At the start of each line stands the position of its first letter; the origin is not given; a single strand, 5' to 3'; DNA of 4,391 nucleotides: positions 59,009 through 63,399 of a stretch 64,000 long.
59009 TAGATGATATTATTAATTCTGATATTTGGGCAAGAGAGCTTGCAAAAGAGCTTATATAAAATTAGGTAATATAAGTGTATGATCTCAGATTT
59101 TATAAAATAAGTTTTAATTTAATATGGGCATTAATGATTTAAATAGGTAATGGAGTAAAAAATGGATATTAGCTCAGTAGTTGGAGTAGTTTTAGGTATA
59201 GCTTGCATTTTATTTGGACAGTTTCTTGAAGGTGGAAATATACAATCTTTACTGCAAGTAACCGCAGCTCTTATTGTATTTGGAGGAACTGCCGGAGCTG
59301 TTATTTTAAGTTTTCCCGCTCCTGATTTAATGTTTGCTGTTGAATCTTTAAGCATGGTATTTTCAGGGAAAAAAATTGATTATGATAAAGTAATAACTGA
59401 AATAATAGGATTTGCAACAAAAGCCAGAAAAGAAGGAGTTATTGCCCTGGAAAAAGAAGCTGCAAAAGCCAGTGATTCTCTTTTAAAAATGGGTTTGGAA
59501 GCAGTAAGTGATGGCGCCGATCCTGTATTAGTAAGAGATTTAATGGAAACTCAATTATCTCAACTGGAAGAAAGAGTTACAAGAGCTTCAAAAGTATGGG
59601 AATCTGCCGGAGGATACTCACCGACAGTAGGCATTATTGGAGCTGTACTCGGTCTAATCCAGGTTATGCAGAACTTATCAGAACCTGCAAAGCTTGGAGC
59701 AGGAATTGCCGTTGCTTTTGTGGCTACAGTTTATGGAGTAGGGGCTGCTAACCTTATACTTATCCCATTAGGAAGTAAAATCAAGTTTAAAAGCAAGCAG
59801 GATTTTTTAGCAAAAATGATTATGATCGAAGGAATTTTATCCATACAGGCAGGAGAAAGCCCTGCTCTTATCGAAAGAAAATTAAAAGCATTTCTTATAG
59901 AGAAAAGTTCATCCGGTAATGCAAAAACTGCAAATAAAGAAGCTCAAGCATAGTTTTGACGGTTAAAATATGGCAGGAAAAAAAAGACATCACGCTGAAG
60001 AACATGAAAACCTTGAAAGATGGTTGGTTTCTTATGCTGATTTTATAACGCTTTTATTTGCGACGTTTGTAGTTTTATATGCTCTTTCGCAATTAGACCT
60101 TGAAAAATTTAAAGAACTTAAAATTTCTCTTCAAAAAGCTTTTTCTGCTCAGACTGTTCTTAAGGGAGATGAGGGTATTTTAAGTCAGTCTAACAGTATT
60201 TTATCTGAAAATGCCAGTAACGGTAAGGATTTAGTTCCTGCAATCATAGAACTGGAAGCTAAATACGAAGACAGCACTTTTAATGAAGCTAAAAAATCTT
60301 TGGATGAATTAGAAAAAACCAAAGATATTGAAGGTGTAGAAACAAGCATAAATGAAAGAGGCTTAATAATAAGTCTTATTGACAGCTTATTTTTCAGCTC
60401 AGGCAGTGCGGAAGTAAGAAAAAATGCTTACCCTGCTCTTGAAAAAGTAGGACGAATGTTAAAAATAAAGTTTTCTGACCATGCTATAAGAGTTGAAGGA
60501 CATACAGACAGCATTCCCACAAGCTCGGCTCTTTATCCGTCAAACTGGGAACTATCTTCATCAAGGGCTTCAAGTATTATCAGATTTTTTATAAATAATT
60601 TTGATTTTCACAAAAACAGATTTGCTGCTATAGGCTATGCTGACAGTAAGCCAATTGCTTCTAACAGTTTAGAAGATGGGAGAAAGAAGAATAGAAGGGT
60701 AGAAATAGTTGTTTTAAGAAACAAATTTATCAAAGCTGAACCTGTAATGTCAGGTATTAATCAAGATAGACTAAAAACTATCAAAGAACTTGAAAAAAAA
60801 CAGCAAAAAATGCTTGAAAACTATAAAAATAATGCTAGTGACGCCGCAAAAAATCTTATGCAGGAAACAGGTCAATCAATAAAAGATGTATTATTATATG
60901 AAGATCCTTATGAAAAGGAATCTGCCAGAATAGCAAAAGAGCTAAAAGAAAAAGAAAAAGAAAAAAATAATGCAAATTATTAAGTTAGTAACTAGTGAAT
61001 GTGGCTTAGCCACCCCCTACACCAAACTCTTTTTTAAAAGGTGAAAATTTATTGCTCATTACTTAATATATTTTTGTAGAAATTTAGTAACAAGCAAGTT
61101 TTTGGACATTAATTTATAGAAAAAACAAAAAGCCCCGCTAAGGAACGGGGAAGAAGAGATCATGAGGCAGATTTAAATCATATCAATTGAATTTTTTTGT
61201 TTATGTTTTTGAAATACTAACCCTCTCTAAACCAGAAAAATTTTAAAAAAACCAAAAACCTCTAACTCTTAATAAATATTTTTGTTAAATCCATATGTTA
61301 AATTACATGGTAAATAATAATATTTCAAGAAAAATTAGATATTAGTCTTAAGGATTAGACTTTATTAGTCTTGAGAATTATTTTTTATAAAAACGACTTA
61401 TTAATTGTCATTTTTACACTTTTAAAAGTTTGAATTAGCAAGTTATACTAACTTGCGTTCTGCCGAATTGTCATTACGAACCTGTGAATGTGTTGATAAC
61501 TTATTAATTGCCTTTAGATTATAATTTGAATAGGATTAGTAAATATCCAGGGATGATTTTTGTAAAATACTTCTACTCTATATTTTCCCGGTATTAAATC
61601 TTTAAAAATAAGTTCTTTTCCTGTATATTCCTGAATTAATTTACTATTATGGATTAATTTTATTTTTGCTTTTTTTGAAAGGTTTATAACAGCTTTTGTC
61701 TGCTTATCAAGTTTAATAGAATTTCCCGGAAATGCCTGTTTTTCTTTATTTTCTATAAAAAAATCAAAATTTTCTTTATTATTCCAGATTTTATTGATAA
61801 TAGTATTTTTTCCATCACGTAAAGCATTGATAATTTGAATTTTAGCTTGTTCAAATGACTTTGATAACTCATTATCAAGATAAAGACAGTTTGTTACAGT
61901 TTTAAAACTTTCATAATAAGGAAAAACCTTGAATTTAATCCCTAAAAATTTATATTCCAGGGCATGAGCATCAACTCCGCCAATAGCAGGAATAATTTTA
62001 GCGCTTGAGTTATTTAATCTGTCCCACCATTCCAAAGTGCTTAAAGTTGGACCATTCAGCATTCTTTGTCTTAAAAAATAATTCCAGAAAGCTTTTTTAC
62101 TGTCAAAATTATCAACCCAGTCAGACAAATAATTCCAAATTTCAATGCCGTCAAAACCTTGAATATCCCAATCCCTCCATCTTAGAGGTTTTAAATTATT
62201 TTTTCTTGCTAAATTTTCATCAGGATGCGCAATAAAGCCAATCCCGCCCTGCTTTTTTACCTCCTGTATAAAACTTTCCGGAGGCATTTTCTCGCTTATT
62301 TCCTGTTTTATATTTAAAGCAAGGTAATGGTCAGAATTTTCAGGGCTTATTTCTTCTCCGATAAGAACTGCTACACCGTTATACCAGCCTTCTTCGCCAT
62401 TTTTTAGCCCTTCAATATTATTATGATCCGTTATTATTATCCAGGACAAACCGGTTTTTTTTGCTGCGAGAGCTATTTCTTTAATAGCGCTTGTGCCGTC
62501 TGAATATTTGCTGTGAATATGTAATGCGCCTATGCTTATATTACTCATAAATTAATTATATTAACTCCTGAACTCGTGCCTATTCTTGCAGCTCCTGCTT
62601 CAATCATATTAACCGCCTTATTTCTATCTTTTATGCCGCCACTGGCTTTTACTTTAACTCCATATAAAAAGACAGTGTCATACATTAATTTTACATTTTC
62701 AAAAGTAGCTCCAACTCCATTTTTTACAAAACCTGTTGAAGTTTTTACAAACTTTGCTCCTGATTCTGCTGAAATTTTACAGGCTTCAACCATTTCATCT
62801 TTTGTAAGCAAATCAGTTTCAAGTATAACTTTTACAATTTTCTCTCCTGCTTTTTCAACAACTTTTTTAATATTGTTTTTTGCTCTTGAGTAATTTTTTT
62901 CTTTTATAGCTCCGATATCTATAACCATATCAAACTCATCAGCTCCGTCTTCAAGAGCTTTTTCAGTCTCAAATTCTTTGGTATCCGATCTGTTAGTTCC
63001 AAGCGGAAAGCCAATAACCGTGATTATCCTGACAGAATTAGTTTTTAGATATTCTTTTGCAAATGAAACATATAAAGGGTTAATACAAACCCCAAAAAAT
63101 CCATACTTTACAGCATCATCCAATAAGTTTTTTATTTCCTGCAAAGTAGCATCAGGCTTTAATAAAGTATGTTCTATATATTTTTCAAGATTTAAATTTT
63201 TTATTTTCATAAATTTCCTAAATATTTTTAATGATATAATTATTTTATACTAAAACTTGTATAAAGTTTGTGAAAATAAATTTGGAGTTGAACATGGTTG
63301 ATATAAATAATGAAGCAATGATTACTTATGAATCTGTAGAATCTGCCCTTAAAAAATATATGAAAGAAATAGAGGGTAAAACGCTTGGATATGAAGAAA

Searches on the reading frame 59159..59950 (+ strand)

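Call 29: search_protein_families(library=pfam, proteins=[window:59159-59950:+], max_evalue=0.001)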
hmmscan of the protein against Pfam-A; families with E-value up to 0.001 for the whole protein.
window:59159-59950:+ (264 aa): 2 families
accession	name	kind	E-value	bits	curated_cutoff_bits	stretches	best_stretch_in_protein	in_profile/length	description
PF01618.21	MotA_ExbB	-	2.4e-28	98.9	22.9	1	103-214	4-120/127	MotA/TolQ/ExbB proton channel family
PF20560.3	MotA_N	-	5e-08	33.5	27.3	1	7-93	1-91/91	Motility protein A N-terminal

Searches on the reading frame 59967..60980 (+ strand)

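Call 29: search_protein_families(library=pfam, proteins=[window:59967-60980:+], max_evalue=0.001)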
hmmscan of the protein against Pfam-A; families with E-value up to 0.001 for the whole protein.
window:59967-60980:+ (338 aa): 2 families
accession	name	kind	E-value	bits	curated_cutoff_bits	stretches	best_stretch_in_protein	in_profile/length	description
PF13677.11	MotB_plug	-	1.3e-19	69.9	24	1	5-59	2-58/58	Membrane MotB of proton-channel complex MotA/MotB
PF00691.25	OmpA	-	1.7e-17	64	27.2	1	142-243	1-98/98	OmpA family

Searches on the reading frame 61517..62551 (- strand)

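Call 29: search_protein_families(library=pfam, proteins=[window:61517-62551:-], max_evalue=0.001)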
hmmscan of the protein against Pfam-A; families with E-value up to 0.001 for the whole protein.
window:61517-62551:- (345 aa): 1 family
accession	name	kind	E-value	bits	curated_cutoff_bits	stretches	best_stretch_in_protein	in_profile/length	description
PF02811.25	PHP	-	1.6e-09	38.8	26.4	1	10-69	2-64/164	PHP domain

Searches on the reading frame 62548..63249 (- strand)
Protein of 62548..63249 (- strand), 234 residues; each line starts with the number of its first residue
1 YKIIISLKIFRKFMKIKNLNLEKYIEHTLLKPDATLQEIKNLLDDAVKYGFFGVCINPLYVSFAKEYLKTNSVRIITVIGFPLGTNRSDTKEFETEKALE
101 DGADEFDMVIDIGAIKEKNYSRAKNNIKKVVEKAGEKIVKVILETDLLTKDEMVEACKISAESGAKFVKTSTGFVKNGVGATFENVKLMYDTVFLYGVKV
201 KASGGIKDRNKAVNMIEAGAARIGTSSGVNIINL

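Call 29: search_protein_families(library=pfam, proteins=[window:62548-63249:-], max_evalue=0.001)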
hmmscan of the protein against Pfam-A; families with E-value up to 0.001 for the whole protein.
window:62548-63249:- (234 aa): 1 family
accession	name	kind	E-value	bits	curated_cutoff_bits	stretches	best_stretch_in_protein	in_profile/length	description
PF01791.15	DeoC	-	2e-17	64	23.8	1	30-231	12-226/229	DeoC/LacD family aldolase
